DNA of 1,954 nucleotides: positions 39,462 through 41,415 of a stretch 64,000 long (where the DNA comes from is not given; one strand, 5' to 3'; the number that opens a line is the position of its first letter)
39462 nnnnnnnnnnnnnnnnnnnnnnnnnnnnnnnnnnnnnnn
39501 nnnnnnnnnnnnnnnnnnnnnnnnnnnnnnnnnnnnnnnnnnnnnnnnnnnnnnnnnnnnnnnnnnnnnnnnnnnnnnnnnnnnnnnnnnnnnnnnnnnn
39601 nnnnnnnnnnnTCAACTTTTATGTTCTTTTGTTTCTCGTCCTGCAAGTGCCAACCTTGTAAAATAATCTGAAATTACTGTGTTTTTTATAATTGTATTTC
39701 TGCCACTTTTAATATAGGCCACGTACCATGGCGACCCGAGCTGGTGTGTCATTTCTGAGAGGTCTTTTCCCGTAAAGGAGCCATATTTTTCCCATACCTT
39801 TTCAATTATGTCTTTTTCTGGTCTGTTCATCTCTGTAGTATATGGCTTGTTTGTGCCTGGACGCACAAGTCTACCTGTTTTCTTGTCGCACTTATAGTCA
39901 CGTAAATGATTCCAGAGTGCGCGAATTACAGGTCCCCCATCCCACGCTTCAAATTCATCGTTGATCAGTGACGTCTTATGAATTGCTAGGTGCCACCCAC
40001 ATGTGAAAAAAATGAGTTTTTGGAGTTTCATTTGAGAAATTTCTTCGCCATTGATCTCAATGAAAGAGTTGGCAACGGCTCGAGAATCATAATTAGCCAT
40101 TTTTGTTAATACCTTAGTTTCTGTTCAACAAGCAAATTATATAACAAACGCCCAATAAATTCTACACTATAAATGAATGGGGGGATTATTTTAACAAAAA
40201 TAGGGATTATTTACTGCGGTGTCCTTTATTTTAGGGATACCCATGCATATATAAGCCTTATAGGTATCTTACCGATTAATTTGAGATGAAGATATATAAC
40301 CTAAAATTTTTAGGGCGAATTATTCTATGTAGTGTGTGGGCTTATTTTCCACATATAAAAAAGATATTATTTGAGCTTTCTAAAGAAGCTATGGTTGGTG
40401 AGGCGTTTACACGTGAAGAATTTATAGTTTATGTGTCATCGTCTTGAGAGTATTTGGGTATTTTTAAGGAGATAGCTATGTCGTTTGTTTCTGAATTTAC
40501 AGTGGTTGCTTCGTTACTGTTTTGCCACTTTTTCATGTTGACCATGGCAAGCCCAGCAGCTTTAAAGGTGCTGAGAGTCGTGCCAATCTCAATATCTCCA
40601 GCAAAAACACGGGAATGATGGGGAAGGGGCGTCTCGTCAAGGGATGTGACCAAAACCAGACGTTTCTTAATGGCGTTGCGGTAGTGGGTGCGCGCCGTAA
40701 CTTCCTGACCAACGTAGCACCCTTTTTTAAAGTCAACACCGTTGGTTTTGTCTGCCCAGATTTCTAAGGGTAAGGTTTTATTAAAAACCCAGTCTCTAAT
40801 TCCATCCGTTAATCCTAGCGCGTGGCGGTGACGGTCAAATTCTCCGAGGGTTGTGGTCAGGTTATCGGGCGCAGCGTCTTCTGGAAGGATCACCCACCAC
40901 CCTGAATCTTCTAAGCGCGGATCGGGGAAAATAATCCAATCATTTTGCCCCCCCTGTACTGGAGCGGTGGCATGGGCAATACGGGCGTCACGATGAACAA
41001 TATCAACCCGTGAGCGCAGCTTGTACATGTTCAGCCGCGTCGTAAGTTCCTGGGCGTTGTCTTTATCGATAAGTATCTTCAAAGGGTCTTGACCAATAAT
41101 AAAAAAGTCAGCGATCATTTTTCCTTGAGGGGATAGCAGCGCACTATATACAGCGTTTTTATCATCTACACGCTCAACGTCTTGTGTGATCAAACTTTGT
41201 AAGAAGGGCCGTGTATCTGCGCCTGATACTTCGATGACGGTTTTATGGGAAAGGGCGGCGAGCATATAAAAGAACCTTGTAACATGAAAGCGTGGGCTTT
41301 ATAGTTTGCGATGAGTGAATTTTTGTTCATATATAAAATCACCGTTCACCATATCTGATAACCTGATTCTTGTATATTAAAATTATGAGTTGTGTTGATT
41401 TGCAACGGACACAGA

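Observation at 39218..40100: Candidate PanA (DUF4065/Panacea) antitoxin plus small tail-anchored membrane toxin, inserted between pheA and ygfZ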

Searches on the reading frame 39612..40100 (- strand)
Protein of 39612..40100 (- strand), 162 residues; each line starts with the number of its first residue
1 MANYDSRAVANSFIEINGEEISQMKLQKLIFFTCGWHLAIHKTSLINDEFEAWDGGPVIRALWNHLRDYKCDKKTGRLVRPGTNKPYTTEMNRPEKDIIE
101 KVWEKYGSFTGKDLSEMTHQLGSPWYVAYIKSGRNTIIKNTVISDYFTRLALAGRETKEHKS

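Call 3: search_protein_families(library=pfam, proteins=[window:39612-40100:-], max_evalue=1)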
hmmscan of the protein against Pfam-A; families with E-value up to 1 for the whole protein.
window:39612-40100:- (162 aa): 1 family
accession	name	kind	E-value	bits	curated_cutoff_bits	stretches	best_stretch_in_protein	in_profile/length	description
PF13274.11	SocA_Panacea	-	3.7e-21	76.6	25.7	1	26-126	1-113/113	Antitoxin SocA-like, Panacea domain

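Call 4: search_protein_families(library=padloc, proteins=[window:39612-40100:-], max_evalue=1)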
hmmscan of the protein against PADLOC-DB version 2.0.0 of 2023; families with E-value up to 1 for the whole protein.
window:39612-40100:- (162 aa): 1 family
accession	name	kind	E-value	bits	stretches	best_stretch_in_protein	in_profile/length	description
PDLC04505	PDC-M19A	-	0.0036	14.8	1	11-128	9-122/294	-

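Call 5: search_protein_families(library=ncbifam, proteins=[window:39612-40100:-], max_evalue=1)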
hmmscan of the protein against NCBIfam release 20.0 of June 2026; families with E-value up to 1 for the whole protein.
window:39612-40100:- (162 aa): 1 family
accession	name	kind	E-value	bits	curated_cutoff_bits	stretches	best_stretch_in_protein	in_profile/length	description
NF047745.1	SocA_antitoxin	equivalog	9.5e-24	84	190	1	4-152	1-160/176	type VI toxin-antitoxin system SocA family antitoxin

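Call 6: search_protein_families(library=phrogs, proteins=[window:39612-40100:-], max_evalue=1)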
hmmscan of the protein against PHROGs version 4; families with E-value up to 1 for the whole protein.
window:39612-40100:- (162 aa): 3 families
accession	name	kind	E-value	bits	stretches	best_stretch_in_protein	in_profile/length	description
phrog_1281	-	unknown function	1e-35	124.2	1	2-153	6-156/195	-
phrog_10390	-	unknown function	1.2e-29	104.8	1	12-149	156-293/299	-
phrog_7926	-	DNA, RNA and nucleotide metabolism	0.14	12.9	1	95-108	25-38/57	helicase subunit of the DNA excision repair complex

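Call 28: search_solved_structures(query=window:39612-40100:-, max_evalue=1)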
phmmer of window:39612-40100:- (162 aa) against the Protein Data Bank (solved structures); distinct sequences matched with E-value up to 1: 3.
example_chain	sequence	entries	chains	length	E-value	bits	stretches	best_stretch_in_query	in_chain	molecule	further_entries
9q72_A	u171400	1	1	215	0.24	14.5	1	111-146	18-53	Eukaryotic translation initiation factor 4E type 5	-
6nee_A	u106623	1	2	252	0.49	13.5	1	59-137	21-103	TRIOSEPHOSPHATE ISOMERASE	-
8v09_A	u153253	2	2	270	0.66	13.1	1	58-128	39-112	Triosephosphate isomerase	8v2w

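Call 39: search_dna_similar(query=window:39612-40100:-, collection=phages, mode=protein, max_evalue=0.00001, max_rows=40)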
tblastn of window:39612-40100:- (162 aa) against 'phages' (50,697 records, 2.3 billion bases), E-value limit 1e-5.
Records with a match: 118; places in all: 123; records where one place covers at least 80% of the query: 64.
Best place of each record, by identity: <60% 118.
By first word of the organism name: Pseudomonas 20; Stx2a-converting 19; Bacteriophage 16; Paenibacillus 15; Escherichia 8; Burkholderia 6; Streptococcus 5; Riemerella 4; Rhodobacter 2; Rhodovulum 2; and 15 more.
By host as written in the record: - 24; Pseudomonas aeruginosa 18; Helicobacter cinaedi 12; Paenibacillus larvae 11; Riemerella anatipestifer 3; Rhodobacter sp. E32 2; Rhodovulum sp. P122A 2; Aggregatibacter actinomycetemcomitans D11S-1 2; and 38 more.
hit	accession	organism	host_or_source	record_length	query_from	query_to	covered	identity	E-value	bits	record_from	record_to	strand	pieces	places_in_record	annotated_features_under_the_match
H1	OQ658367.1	Pseudomonas phage sp.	Pseudomonas aeruginosa PACL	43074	4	155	94%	32.7%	5e-16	80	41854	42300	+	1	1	none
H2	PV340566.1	Escherichia phage PhiR47_1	Escherichia coli ECOR13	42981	4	150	91%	33.3%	2e-17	84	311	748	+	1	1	PanA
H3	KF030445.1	Escherichia phage 1720a-02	Escherichia coli strain O174:H21 ...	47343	4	150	91%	33.3%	2e-17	84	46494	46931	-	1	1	none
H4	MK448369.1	Streptococcus satellite phage Javan219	Streptococcus equinus Sb18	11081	7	158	94%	31.0%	5e-12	68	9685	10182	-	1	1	hypothetical protein (x2)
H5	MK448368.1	Streptococcus satellite phage Javan218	Streptococcus equinus Sb17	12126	7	158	94%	31.0%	5e-12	68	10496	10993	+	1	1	hypothetical protein (x2)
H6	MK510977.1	Pseudomonas phage vB_Pae_CF183a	Pseudomonas aeruginosa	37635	4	155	94%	31.0%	2e-15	78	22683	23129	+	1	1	hypothetical protein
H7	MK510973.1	Pseudomonas phage vB_Pae_CF127a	Pseudomonas aeruginosa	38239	4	155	94%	31.0%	2e-15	78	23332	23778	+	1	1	hypothetical protein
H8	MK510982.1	Pseudomonas phage vB_Pae_BR161c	Pseudomonas aeruginosa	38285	4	155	94%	31.0%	2e-15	78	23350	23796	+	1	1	hypothetical protein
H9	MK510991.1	Pseudomonas phage vB_Pae_BR141a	Pseudomonas aeruginosa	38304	4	155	94%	31.0%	2e-15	78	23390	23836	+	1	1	hypothetical protein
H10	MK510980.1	Pseudomonas phage vB_Pae_BR123a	Pseudomonas aeruginosa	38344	4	155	94%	31.0%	2e-15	78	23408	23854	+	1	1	hypothetical protein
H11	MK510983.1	Pseudomonas phage vB_Pae_BR178a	Pseudomonas aeruginosa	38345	4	155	94%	31.0%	2e-15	78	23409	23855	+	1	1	hypothetical protein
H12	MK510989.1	Pseudomonas phage vB_Pae_BR322a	Pseudomonas aeruginosa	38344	4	155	94%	31.0%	2e-15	78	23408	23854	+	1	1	hypothetical protein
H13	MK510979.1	Pseudomonas phage vB_Pae_BR52a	Pseudomonas aeruginosa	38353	4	155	94%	31.0%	2e-15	78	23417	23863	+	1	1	hypothetical protein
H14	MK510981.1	Pseudomonas phage vB_Pae_BR143a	Pseudomonas aeruginosa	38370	4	155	94%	31.0%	2e-15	78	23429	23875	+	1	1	hypothetical protein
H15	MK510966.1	Pseudomonas phage vB_Pae_CF53a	Pseudomonas aeruginosa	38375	4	155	94%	31.0%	2e-15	78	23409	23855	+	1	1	hypothetical protein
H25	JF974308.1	Rhodobacter phage RC1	Rhodobacter sp. E32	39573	4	147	89%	31.6%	3e-13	71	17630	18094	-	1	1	hypothetical protein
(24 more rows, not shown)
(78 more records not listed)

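Call 40: get_annotated_region(hit=H2, flank=2500)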
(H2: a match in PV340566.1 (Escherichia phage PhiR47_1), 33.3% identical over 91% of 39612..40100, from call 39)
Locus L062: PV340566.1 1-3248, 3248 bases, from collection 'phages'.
description: Escherichia phage PhiR47_1, complete genome.
organism: Escherichia phage PhiR47_1 (NCBI taxid 3416488)
taxonomy: Viruses
host: Escherichia coli ECOR13; source: -; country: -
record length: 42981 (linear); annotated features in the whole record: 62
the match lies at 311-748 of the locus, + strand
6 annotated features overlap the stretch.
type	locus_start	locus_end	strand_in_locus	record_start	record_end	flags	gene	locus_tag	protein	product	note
CDS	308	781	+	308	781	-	-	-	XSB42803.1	PanA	PanA antitoxin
CDS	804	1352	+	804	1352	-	-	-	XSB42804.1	PanT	PanT toxin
CDS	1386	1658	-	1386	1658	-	-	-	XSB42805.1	hypothetical protein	FIG00640518: hypothetical protein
CDS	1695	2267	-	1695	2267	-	-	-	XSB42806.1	exodeoxyribonuclease VIII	Exodeoxyribonuclease VIII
CDS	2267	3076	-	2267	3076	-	-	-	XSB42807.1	Ea22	ea22 protein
CDS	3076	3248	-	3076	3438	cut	-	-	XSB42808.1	hypothetical protein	EaE protein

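Call 41: get_annotated_region(hit=H25, flank=2500)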
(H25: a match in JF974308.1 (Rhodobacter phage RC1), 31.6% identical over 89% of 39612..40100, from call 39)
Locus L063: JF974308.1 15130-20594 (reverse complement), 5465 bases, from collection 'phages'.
description: Rhodobacter phage RC1 genomic sequence.
organism: Rhodobacter phage RC1 (NCBI taxid 754055)
taxonomy: Viruses; Duplodnaviria; Heunggongvirae; Uroviricota; Caudoviricetes
host: Rhodobacter sp. E32; source: -; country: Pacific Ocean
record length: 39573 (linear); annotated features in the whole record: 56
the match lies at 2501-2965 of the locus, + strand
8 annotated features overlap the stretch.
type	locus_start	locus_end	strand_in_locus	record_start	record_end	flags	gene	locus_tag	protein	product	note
CDS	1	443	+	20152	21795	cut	-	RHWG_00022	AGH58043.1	hypothetical protein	-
CDS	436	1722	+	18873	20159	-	-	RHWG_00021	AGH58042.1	hypothetical protein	-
CDS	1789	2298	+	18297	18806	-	-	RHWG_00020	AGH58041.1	hypothetical protein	-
CDS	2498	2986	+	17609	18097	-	-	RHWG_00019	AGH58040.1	hypothetical protein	-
CDS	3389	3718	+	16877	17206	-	-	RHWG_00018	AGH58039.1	hypothetical protein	-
CDS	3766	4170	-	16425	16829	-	-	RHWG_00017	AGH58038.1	hypothetical protein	-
CDS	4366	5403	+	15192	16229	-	-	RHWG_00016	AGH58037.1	I protein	-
CDS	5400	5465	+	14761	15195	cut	-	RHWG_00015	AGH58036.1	hypothetical protein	-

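Call 57: search_protein_families(library=phrogs, proteins=[L062:804-1349:+], max_evalue=0.001)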
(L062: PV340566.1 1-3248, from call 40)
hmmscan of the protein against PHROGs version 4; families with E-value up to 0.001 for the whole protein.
L062:804-1349:+ (182 aa): 3 families
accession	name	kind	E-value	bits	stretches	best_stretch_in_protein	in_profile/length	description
phrog_13343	-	unknown function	1.8e-113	377.8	1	1-182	1-182/182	-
phrog_26171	-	unknown function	1.6e-22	81.3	1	80-177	86-183/190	-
phrog_24365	-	unknown function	5.2e-05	24.3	1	70-139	51-120/121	-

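Call 68: list_cluster_members(proteins=[L062:804-1349:+, L062:308-778:+])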
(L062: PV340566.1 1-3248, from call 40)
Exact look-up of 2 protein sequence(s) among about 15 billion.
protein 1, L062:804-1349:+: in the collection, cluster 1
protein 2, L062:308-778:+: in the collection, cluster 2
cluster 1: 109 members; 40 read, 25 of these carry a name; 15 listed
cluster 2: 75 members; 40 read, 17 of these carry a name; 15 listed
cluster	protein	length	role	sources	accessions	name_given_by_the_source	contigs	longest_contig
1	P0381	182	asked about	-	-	TPA: hypothetical protein ACM97T_004720 [Escherichia coli] | hypothetical protein | hypothetical protein n=1 Tax=Enterobacteriaceae TaxID=543 RepID=UPI0002BA641F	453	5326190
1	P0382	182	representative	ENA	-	-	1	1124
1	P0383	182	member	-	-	TPA: hypothetical protein ACPVKL_000267 [Escherichia coli] | Uncharacterized protein n=1 Tax=Escherichia coli TaxID=562 RepID=A0A8I0CFN6_ECOLX | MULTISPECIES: hypothetical protein [Enterobacteriaceae]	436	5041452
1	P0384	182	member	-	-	hypothetical protein AB8F75_10035 [Salmonella enterica] | hypothetical protein n=1 Tax=Escherichia TaxID=561 RepID=UPI00026E0FD3 | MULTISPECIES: hypothetical protein [Escherichia]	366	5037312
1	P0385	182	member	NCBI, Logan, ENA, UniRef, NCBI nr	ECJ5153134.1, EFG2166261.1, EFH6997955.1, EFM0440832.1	hypothetical protein WK822_004188 [Escherichia coli] | hypothetical protein n=1 Tax=Enterobacteriaceae TaxID=543 RepID=UPI00044EAAE3 | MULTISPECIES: hypothetical protein [Enterobacteriaceae]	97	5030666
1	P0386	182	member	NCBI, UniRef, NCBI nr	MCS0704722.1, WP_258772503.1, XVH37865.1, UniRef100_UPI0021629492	hypothetical protein [Escherichia coli] | hypothetical protein n=1 Tax=Escherichia coli TaxID=562 RepID=UPI0021629492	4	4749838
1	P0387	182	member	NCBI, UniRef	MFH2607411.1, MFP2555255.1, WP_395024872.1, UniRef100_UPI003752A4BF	hypothetical protein ABK751_16590 [Escherichia coli] | hypothetical protein n=1 Tax=Escherichia coli TaxID=562 RepID=UPI003752A4BF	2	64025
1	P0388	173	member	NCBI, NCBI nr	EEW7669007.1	hypothetical protein D6Z92_004036, partial [Escherichia coli] | hypothetical protein [Escherichia coli]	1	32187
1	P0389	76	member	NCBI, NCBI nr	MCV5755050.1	hypothetical protein OFN51_40240, partial [Escherichia coli] | hypothetical protein [Escherichia coli]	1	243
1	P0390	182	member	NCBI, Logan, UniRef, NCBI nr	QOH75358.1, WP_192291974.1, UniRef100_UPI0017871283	hypothetical protein [Escherichia coli] | hypothetical protein n=1 Tax=Escherichia coli TaxID=562 RepID=UPI0017871283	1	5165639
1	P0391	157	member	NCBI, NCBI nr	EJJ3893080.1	hypothetical protein NI321_004814, partial [Escherichia coli] | hypothetical protein [Escherichia coli]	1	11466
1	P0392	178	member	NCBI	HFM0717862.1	TPA: hypothetical protein ACG6EY_004676, partial [Escherichia coli]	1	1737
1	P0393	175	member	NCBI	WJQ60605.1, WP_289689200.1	hypothetical protein QT516_10360, partial [Escherichia coli]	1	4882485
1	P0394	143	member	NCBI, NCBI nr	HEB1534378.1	TPA: hypothetical protein RY454_003611, partial [Escherichia albertii] | hypothetical protein [Escherichia albertii]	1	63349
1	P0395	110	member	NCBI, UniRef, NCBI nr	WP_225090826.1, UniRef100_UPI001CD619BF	hypothetical protein [Escherichia coli] | hypothetical protein n=1 Tax=Escherichia coli TaxID=562 RepID=UPI001CD619BF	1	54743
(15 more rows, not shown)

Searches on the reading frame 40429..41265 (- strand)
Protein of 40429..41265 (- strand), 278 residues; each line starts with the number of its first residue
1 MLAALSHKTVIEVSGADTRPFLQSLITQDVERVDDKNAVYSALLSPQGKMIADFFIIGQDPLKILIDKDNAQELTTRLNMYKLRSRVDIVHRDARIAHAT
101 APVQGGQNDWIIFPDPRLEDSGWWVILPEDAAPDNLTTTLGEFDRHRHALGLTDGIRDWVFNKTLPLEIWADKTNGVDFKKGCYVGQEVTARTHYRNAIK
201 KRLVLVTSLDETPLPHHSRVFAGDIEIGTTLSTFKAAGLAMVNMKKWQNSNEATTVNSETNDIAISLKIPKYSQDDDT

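Call 3: search_protein_families(library=pfam, proteins=[window:40429-41265:-], max_evalue=1)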
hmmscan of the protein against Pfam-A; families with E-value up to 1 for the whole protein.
window:40429-41265:- (278 aa): 2 families
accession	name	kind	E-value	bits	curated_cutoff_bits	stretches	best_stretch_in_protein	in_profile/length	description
PF01571.26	GCV_T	-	4e-09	36.5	25.6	1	5-105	45-145/255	Aminomethyltransferase folate-binding domain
PF25455.1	Beta-barrel_CAF17_C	-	1.5e-06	28.2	25.7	1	199-271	1-66/70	CAF17, C-terminal beta-barrel domain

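Call 25: find_homologous_proteins(query=window:40429-41265:-, max_evalue=1e-20)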
Query window:40429-41265:- (278 aa): 4639 proteins with E <= 1e-20 among 6454 candidates; the best 120 are listed.
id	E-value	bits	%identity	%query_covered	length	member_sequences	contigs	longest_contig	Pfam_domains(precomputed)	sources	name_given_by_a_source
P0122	2.2e-184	629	100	100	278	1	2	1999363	PF01571.27,PF25455.3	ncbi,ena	-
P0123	2.5e-79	285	50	99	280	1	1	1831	PF01571.27,PF25455.3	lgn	-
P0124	1.3e-75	272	52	90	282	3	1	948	PF25455.3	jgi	jgi:folate-binding protein YgfZ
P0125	7.8e-72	260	48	100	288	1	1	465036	PF01571.27,PF25455.3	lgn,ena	-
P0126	1.9e-47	180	40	96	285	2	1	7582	PF01571.27,PF25455.3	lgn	-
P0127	9.4e-46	174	40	97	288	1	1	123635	PF01571.27,PF25455.3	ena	-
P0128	5.5e-45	172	38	97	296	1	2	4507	PF01571.27,PF25455.3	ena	-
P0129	6.1e-45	172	39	97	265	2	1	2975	PF01571.27,PF25455.3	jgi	jgi:folate-binding protein YgfZ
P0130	4.6e-44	169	41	88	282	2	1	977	PF01571.27,PF25455.3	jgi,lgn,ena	-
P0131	4.9e-44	169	39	96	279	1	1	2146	PF01571.27,PF25455.3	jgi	jgi:tRNA-modifying protein YgfZ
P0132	9.0e-44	168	39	91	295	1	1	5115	PF01571.27,PF25455.3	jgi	jgi:folate-binding protein YgfZ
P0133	4.7e-43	166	36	97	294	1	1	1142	PF01571.27,PF25455.3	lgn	-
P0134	7.7e-43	165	38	96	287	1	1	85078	PF01571.27,PF25455.3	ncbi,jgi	jgi:folate-binding protein YgfZ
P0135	1.6e-42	164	37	96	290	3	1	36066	PF01571.27,PF25455.3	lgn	-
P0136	2.4e-42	163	40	97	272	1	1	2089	PF01571.27,PF25455.3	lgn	-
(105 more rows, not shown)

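Call 26: find_encoding_contigs(protein=P0125, flank=8000, max_places=3)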
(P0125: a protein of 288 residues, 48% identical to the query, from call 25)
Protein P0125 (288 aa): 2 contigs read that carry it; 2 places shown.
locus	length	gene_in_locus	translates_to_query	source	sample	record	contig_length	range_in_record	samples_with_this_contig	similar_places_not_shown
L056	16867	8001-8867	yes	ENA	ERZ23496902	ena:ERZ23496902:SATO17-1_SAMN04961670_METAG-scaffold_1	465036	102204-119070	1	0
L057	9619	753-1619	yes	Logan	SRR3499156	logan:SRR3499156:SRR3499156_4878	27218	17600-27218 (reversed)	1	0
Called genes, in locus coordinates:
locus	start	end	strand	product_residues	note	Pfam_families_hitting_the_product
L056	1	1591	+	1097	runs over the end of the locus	PF00072:Response_reg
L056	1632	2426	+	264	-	PF00459:Inositol_P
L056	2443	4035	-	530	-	PF00270:DEAD, PF00271:Helicase_C, PF16124:RecQ_Zn_bind, PF09382:RQC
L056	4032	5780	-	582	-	PF13522:GATase_6, PF13537:GATase_7, PF00733:Asn_synthase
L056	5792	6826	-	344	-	PF20706:GT4-conflict (faint), PF00534:Glycos_transf_1, PF13692:Glyco_trans_1_4, PF13524:Glyco_trans_1_2 (faint)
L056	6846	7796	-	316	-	PF01075:Glyco_transf_9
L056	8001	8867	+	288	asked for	PF01571:GCV_T, PF25455:Beta-barrel_CAF17_C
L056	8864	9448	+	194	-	PF03352:Adenine_glyco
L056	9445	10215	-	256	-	PF00494:SQS_PSY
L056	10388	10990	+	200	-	PF05494:MlaC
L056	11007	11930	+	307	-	PF03547:Mem_trans, PF01758:SBF (weak)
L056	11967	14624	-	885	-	PF01326:PPDK_N, PF00391:PEP-utilizers, PF02896:PEP-utilizers_C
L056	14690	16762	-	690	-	PF02092:tRNA_synt_2f, PF05746:DALR_1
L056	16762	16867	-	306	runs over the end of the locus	PF02091:tRNA-synt_2e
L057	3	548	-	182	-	?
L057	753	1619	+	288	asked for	PF01571:GCV_T, PF25455:Beta-barrel_CAF17_C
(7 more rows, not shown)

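Call 27: find_encoding_contigs(protein=P0127, flank=8000, max_places=3)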
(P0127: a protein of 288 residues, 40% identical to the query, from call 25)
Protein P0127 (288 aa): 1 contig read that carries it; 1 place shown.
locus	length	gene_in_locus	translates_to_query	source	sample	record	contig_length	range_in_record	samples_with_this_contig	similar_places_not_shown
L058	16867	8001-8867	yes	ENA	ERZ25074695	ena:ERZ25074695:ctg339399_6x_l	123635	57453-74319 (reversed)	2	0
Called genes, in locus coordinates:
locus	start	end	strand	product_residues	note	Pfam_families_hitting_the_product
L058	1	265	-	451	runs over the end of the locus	-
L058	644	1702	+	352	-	PF01300:Sua5_yciO_yrdC, PF03481:Sua5_C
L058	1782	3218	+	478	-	PF01565:FAD_binding_4, PF02913:FAD-oxidase_C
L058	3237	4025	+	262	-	PF03883:H2O2_YaaD, PF21818:DUF6884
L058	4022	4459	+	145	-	PF00293:NUDIX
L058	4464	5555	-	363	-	-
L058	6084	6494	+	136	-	PF09539:DUF2385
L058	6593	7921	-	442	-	PF01979:Amidohydro_1, PF12890:DHOase (weak), PF07969:Amidohydro_3 (weak)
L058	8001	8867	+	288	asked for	PF01571:GCV_T, PF25455:Beta-barrel_CAF17_C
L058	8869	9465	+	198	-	PF03352:Adenine_glyco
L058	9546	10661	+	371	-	PF08545:ACP_syn_III, PF08541:ACP_syn_III_C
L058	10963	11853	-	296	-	PF00126:HTH_1, PF03466:LysR_substrate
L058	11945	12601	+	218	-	PF02525:Flavodoxin_2, PF03358:FMN_red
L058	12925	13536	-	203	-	PF01810:LysE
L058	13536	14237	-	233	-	PF03483:B3_4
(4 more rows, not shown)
